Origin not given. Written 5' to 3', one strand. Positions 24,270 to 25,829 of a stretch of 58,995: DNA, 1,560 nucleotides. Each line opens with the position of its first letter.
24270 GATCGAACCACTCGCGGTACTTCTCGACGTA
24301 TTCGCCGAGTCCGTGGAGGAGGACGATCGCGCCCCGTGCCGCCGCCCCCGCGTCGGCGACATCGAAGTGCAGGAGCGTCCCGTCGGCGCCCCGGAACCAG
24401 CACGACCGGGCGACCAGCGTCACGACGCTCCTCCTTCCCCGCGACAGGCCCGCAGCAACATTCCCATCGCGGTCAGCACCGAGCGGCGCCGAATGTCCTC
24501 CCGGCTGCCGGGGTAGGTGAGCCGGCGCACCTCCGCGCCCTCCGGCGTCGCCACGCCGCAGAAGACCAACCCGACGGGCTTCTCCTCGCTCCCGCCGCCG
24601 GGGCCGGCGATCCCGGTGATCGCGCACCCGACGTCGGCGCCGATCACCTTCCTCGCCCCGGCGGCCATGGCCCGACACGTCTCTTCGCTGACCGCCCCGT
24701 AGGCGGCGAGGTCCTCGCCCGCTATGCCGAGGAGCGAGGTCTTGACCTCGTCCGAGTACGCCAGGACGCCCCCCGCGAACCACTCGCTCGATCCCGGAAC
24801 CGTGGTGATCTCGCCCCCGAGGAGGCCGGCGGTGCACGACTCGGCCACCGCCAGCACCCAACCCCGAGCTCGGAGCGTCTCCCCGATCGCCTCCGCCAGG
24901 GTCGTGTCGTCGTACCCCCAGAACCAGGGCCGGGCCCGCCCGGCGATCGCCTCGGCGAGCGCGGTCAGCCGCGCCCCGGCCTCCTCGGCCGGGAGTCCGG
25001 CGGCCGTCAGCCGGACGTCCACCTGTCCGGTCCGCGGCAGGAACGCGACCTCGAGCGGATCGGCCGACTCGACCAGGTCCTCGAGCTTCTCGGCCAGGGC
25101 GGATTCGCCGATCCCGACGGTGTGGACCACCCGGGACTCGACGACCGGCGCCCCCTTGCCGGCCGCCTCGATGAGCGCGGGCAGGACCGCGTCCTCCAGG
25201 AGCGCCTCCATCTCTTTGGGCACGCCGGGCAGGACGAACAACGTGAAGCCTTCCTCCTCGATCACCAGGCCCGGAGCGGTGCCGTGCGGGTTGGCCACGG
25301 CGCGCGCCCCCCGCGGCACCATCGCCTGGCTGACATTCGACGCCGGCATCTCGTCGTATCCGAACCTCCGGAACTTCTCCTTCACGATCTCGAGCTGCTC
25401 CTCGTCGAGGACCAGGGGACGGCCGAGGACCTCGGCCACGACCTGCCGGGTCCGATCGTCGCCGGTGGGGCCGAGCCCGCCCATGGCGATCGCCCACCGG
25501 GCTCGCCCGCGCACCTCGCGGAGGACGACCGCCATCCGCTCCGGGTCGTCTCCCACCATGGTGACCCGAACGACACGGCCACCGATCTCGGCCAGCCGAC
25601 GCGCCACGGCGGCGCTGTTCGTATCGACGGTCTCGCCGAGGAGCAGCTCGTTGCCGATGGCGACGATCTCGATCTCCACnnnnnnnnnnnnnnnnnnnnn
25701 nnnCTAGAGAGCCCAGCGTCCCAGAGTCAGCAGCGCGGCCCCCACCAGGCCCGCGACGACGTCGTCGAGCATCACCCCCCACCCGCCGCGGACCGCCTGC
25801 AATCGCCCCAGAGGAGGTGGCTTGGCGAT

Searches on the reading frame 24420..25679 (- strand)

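Call 33: search_protein_families(library=pfam, proteins=[window:24420-25679:-], max_evalue=0.001)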
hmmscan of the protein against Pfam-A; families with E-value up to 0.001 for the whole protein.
window:24420-25679:- (419 aa): 3 families
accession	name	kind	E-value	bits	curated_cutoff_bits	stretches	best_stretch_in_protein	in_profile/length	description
PF02464.23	CinA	-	2.5e-54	183.5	23.5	1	259-411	2-154/155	Competence-damaged protein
PF00994.29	MoCF_biosynth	-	4.8e-32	111.1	26.6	1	4-169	1-142/144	Probable molybdopterin binding domain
PF18146.6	CinA_KH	-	1.4e-17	63.9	27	1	182-255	1-73/73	Damage-inducible protein CinA KH domain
